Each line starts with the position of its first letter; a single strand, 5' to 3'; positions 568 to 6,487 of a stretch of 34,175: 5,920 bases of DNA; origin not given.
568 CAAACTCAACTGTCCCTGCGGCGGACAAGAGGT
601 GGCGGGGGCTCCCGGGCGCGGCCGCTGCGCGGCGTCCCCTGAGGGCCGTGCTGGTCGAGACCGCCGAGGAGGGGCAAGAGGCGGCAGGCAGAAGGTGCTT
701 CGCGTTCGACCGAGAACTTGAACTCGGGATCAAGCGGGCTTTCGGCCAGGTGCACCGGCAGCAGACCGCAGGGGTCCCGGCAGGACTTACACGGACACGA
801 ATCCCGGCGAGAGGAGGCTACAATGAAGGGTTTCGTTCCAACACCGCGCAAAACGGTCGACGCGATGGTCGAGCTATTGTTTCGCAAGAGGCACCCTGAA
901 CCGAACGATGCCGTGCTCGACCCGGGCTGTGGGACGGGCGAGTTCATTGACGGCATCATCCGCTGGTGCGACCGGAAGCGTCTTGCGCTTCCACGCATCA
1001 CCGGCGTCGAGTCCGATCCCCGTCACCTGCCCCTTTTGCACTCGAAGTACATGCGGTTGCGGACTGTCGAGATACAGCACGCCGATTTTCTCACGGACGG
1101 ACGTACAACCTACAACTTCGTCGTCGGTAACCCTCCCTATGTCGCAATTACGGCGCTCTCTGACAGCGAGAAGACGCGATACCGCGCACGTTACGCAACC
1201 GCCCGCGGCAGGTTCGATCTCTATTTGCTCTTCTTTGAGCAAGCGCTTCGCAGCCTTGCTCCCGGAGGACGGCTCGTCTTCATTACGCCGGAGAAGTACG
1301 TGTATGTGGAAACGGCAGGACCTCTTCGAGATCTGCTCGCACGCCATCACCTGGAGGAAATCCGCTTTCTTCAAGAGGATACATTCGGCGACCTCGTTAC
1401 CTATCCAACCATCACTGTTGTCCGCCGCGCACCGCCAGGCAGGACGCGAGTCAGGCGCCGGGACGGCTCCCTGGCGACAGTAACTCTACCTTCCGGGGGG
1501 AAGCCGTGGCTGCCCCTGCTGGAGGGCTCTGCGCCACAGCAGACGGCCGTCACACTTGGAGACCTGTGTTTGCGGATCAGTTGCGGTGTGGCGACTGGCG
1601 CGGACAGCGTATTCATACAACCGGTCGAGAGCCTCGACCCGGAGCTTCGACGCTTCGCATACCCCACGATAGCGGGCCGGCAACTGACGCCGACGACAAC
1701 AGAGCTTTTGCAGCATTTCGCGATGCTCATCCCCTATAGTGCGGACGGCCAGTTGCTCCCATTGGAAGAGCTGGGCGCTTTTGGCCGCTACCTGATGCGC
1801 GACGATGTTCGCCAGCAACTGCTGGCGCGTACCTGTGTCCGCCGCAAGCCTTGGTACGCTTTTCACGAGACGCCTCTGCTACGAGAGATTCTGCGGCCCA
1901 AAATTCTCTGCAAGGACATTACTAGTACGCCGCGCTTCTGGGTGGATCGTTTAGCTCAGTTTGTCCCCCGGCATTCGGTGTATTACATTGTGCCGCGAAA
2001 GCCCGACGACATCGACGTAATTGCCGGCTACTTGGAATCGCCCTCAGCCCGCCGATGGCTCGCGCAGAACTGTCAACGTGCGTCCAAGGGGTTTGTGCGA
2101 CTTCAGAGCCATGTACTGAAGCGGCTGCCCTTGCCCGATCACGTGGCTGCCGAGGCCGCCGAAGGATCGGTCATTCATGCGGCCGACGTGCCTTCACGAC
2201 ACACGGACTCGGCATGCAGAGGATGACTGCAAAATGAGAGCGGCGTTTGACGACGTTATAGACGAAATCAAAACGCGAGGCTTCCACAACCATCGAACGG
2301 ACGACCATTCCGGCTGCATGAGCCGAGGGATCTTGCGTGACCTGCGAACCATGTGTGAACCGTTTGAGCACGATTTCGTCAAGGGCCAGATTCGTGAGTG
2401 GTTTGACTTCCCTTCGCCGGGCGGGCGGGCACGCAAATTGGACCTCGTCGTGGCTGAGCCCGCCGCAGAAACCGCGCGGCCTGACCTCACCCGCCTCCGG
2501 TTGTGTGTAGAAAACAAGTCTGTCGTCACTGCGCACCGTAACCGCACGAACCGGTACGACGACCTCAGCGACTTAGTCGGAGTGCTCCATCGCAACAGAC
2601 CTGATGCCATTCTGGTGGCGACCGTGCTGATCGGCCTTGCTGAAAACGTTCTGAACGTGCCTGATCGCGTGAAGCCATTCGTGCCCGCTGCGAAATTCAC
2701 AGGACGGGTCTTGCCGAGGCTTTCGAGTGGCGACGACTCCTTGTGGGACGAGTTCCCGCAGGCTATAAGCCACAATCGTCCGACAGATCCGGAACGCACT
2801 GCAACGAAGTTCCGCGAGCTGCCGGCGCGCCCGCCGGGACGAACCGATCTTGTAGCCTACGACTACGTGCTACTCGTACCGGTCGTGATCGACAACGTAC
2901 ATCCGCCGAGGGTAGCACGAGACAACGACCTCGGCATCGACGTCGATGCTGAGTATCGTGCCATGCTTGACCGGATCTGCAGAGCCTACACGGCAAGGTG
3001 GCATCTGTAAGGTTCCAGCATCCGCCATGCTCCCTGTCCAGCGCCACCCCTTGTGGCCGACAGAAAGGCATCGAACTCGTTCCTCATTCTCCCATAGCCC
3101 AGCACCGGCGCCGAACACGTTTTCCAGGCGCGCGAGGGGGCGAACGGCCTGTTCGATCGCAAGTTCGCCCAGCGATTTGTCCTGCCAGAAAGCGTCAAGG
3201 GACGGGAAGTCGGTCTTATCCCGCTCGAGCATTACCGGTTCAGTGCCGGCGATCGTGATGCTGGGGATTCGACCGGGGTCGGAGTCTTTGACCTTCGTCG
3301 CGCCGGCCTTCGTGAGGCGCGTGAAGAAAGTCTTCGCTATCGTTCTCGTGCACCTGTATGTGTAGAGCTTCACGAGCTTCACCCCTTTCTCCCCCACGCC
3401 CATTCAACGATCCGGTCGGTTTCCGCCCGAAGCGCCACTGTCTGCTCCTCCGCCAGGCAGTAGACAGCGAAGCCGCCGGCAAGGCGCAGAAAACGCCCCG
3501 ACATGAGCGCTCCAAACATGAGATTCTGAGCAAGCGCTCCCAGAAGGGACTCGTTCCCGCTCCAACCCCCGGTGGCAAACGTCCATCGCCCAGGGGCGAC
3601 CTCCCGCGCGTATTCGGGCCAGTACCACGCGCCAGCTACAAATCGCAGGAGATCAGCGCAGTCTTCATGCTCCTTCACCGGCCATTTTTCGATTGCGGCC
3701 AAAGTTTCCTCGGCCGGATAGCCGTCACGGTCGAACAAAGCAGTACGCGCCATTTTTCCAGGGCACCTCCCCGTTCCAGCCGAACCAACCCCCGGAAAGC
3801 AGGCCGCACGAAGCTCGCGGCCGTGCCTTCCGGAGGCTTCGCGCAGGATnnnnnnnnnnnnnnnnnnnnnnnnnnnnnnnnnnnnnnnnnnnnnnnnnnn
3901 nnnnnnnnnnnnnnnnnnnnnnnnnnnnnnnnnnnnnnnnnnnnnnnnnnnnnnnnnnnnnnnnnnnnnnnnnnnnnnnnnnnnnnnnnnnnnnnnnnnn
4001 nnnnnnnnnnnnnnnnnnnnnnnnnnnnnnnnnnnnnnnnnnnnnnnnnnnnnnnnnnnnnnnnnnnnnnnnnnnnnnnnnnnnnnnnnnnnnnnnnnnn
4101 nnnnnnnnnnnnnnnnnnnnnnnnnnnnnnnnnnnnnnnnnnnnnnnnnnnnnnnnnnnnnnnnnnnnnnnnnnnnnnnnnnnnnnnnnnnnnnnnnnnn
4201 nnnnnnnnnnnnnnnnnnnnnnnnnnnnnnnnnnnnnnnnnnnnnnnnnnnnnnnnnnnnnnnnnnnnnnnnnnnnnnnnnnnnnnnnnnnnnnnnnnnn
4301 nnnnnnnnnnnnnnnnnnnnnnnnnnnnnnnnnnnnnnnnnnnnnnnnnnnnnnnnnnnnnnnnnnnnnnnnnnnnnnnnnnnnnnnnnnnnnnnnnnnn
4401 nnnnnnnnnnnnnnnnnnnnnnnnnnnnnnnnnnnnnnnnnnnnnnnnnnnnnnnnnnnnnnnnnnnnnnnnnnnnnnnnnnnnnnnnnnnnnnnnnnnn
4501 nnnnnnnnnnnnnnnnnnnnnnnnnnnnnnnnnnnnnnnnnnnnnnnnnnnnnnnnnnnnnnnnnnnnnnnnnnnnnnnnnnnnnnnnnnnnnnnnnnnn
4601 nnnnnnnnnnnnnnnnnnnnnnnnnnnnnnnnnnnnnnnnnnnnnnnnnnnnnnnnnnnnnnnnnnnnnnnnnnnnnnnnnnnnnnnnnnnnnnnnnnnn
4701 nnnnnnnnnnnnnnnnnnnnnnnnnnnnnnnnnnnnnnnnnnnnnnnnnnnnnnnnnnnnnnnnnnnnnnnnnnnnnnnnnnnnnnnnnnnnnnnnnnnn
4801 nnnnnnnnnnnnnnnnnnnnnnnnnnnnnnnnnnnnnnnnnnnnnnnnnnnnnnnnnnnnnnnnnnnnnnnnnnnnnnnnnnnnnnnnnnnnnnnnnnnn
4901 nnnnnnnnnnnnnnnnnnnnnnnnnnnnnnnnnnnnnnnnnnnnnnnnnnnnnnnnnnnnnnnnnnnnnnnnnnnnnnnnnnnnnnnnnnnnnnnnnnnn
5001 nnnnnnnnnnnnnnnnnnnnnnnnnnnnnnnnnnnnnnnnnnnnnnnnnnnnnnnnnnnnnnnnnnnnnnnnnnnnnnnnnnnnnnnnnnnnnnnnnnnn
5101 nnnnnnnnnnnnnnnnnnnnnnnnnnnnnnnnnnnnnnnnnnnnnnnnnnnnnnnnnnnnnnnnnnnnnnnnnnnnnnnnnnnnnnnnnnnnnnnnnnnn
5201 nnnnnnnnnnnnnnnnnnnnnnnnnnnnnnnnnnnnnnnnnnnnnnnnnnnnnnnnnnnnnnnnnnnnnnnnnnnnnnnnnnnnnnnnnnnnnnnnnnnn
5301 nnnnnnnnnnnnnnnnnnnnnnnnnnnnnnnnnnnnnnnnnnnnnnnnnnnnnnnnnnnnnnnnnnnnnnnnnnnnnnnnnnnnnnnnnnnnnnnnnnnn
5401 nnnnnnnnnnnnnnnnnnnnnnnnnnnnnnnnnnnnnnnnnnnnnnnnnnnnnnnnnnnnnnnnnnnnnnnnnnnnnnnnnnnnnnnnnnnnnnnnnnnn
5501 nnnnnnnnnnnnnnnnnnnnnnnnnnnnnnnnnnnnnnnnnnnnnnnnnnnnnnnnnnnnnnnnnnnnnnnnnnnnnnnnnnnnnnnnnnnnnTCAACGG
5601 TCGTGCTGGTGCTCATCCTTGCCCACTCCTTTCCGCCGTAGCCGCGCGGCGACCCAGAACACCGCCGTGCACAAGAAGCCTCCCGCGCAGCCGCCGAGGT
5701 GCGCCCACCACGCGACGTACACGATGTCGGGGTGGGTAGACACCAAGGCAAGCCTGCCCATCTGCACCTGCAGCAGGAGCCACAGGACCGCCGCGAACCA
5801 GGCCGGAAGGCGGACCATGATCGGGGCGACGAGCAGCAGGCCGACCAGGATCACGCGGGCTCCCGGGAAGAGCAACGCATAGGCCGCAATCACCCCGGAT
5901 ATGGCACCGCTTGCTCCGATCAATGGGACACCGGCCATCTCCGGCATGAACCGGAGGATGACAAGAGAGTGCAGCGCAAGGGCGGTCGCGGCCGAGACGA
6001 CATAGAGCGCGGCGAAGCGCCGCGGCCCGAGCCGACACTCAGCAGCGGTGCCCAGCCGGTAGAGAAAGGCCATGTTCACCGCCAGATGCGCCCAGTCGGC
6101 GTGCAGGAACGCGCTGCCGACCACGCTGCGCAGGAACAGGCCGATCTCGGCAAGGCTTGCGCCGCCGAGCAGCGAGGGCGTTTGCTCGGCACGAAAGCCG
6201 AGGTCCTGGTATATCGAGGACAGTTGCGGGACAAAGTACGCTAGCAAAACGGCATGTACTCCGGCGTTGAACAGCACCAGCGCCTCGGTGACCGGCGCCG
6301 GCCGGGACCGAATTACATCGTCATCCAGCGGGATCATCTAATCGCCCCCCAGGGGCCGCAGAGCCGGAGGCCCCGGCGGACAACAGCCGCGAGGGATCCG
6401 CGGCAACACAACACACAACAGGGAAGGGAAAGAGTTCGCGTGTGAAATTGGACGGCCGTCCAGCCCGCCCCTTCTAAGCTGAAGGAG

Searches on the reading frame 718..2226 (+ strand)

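Call 63: search_protein_families(library=pfam, proteins=[window:718-2226:+], max_evalue=0.01)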
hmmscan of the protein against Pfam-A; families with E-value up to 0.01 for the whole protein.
window:718-2226:+ (502 aa): 5 families
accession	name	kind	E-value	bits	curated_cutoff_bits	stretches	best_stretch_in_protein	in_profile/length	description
PF07669.17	Eco57I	-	6.8e-19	69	25.3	1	127-218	70-165/171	Eco57I restriction-modification methylase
PF02384.22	N6_Mtase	-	3.9e-08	33.4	20.4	1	32-200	20-193/311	N-6 DNA Methylase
PF13489.12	Methyltransf_23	-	3.8e-06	27.2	27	1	60-225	20-152/164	Methyltransferase domain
PF05175.20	MTS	-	7.7e-05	22.8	23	1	45-145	14-112/170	Methyltransferase small domain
PF12950.13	TaqI_C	-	0.00066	20.4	26.5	1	378-472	35-118/118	TaqI-like C-terminal specificity domain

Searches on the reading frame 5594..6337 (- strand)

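Call 9: search_protein_families(library=pfam, proteins=[window:5594-6337:-], max_evalue=0.01)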
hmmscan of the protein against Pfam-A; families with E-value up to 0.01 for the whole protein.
window:5594-6337:- (247 aa): 1 family
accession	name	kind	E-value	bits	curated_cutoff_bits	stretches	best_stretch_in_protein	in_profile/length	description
PF01694.28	Rhomboid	-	1.3e-24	87.5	22.6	1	72-227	7-140/143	Rhomboid domain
